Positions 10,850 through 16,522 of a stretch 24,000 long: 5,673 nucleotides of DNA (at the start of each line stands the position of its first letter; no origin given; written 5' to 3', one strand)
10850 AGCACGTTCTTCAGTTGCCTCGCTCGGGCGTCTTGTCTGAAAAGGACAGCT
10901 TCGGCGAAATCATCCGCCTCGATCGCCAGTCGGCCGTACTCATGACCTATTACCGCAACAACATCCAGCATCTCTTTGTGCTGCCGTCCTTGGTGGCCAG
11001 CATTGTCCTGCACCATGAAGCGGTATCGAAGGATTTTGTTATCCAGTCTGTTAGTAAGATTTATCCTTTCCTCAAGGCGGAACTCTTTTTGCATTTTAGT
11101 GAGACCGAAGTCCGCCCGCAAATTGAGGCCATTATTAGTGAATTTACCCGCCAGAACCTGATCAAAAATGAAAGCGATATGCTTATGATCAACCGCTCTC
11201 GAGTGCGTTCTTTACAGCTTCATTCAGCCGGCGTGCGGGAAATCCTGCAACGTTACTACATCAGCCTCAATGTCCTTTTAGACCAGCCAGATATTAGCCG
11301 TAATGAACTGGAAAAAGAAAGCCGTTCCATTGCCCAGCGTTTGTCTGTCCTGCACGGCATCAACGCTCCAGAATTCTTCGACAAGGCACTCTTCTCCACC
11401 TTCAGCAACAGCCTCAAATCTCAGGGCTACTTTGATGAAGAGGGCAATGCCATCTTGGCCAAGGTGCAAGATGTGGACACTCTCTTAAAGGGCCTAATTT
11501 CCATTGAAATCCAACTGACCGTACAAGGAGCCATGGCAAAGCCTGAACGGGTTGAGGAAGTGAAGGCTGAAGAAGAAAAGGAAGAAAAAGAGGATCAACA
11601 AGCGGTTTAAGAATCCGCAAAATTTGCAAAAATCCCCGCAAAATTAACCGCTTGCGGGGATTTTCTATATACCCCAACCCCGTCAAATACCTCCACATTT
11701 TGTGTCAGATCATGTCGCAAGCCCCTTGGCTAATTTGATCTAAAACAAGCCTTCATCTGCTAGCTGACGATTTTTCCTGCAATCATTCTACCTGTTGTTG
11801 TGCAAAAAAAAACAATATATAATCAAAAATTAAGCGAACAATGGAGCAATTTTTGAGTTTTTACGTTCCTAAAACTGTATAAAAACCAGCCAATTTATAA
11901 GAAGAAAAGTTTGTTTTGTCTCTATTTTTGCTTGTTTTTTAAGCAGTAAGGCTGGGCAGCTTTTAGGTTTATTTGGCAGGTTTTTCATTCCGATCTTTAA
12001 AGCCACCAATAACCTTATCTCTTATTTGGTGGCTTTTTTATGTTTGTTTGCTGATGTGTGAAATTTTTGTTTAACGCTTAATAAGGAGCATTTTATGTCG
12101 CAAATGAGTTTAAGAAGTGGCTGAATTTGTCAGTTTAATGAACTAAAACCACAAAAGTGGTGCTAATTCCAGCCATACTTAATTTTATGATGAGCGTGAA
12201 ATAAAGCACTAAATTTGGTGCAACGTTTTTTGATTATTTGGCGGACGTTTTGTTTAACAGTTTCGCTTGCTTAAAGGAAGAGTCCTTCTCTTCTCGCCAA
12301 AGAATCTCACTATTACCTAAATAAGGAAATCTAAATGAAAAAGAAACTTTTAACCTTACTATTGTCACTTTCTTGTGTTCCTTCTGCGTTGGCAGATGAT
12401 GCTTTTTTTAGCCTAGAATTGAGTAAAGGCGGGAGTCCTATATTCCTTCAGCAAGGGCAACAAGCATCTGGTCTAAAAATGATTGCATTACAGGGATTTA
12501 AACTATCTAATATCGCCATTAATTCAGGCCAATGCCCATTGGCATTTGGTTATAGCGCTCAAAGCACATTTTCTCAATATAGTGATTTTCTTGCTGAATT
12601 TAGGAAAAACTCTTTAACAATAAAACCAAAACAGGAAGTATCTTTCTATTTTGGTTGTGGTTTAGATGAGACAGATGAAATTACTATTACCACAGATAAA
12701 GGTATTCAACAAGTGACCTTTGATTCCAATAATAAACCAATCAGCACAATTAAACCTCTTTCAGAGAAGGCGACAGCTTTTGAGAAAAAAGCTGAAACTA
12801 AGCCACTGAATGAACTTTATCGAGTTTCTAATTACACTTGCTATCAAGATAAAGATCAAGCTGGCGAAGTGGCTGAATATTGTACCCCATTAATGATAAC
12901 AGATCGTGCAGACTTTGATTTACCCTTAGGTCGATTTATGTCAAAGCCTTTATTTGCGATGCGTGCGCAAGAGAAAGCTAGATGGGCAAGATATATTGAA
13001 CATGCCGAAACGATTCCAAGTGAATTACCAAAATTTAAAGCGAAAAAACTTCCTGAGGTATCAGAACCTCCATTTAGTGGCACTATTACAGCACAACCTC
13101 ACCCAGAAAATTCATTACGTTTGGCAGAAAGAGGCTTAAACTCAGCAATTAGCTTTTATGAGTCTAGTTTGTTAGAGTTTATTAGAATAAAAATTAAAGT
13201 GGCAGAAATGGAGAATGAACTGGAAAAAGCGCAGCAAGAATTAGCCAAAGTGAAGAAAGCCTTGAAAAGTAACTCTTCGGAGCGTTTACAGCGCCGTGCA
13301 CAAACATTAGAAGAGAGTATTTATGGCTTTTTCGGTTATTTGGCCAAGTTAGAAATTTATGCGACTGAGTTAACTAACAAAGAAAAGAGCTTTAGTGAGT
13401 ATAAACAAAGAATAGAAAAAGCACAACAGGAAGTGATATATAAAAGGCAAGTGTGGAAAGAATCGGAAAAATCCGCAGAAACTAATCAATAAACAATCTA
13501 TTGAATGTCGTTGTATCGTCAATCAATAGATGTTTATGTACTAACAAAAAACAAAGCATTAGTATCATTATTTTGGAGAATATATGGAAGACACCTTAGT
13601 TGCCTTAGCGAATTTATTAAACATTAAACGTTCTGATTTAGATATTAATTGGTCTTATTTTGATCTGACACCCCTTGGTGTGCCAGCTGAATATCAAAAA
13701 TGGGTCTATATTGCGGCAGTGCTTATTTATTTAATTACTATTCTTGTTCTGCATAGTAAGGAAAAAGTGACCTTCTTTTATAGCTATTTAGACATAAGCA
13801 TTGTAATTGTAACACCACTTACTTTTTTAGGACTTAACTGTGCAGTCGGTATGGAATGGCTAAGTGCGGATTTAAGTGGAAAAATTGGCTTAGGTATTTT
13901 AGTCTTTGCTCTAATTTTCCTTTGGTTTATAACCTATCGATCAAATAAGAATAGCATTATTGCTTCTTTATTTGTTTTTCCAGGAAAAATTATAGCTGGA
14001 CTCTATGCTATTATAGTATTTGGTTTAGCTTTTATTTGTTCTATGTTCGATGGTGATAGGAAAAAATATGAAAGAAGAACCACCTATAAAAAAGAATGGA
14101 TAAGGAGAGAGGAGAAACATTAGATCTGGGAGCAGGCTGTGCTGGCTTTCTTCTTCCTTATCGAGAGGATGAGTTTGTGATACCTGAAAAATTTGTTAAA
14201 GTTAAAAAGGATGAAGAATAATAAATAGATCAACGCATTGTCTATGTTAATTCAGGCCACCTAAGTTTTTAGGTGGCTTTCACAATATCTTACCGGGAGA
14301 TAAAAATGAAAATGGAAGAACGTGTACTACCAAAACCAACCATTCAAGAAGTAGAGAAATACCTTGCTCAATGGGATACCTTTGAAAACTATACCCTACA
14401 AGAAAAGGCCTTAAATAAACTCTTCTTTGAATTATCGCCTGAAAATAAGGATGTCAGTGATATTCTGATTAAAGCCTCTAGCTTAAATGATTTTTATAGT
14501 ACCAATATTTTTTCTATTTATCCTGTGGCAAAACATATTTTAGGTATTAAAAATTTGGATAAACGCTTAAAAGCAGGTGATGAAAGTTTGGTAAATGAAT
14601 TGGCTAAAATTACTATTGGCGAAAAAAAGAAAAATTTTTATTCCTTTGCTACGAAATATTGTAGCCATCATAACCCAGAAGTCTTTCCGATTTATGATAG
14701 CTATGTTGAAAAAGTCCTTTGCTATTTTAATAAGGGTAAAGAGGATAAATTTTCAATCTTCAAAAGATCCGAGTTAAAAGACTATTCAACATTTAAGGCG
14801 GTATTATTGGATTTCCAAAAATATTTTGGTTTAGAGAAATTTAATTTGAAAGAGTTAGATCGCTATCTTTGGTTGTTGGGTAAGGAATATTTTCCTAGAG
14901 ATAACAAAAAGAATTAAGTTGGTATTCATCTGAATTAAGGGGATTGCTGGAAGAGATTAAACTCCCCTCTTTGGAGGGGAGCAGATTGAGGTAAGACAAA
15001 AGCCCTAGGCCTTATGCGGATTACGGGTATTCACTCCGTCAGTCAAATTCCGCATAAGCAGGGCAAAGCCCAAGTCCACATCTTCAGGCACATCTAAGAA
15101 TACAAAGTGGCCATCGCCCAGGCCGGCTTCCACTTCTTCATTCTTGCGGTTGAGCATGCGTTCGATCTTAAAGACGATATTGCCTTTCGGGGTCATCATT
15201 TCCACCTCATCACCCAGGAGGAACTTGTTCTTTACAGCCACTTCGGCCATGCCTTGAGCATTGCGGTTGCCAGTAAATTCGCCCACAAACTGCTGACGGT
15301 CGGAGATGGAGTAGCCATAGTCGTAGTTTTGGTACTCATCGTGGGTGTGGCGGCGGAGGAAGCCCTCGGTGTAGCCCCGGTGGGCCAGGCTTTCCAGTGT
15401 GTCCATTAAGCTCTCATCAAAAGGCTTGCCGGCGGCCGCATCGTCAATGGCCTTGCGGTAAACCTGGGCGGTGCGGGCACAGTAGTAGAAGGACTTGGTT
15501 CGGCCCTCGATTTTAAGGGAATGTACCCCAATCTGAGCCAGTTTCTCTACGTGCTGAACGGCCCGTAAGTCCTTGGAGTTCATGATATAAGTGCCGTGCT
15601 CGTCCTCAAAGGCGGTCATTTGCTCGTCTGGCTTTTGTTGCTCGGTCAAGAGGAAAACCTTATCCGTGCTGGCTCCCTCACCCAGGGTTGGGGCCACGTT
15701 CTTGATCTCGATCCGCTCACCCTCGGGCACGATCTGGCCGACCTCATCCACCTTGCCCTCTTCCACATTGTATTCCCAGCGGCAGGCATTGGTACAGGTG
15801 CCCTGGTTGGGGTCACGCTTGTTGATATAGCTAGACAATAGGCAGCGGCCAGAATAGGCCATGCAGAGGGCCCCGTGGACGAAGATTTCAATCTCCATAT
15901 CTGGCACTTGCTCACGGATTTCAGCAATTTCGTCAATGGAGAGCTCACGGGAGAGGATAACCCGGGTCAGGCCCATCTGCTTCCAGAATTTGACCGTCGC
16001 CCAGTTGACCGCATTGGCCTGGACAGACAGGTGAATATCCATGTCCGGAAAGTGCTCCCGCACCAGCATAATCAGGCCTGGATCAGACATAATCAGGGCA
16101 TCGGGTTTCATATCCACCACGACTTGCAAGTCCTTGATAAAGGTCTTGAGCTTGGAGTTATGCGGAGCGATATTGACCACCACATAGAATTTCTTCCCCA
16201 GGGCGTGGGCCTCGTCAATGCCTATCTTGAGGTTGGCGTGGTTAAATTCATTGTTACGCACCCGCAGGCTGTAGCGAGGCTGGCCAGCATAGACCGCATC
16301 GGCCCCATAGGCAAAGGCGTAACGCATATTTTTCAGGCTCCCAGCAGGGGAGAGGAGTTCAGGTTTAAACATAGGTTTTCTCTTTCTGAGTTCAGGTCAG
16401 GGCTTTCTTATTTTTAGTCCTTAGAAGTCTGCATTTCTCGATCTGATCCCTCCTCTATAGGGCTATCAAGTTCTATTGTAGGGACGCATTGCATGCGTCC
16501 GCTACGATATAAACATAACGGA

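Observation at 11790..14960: AT-rich three-gene islet between plsB and yegQ: candidate uncharacterised accessory or defence-type module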

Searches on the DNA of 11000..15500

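Call 79: search_rna_families(source=window, start=11000, end=15500, threshold=evalue, max_evalue=1)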
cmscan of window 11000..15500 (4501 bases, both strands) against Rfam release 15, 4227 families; matches with E-value up to 1: 1.
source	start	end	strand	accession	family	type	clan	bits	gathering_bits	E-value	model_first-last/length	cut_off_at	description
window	15197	15311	-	RF00223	IRES_Bip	Cis-reg; IRES;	-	17.5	40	0.03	1-263/263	no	bip internal ribosome entry site (IRES)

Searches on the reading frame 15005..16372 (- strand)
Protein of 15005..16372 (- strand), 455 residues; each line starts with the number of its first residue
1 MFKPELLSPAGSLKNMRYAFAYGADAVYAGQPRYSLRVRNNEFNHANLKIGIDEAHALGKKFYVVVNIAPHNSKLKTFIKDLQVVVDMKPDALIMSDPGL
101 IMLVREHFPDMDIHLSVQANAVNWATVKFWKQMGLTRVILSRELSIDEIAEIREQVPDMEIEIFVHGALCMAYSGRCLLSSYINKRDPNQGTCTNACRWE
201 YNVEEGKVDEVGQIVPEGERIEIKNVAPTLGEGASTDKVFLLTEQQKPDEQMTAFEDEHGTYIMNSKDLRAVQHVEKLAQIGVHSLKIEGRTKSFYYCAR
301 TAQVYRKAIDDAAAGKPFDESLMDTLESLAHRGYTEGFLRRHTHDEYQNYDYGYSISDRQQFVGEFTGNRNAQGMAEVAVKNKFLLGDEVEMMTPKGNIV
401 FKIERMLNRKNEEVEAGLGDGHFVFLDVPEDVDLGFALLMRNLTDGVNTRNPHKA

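Call 58: find_encoding_contigs(protein=window:15005-16372:-, flank=6000, max_places=6)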
Protein window:15005-16372:- (455 aa): no gene with exactly this product is on record in the collection.

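Call 113: search_protein_families(library=ncbifam, proteins=[window:15005-16372:-], max_evalue=1e-10)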
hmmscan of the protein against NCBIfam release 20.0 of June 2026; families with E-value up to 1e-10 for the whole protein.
window:15005-16372:- (455 aa): 4 families
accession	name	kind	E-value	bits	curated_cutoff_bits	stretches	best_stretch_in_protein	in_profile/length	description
NF011996.0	PRK15452.1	equivalog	2.7e-252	837.3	534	1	1-444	2-444/449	prephenate-dependent tRNA uridine(34) hydroxylase TrhP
NF047963.1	quinone_UbiU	equivalog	5.6e-57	193.3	440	1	5-327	2-313/331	ubiquinone anaerobic biosynthesis protein UbiU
NF047965.1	quinone_UbiV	equivalog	1e-13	51.5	275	0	115-197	109-190/292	ubiquinone anaerobic biosynthesis protein UbiV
NF011991.0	PRK15447.1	equivalog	6.3e-12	45.5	283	0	86-197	85-196/302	U32 family peptidase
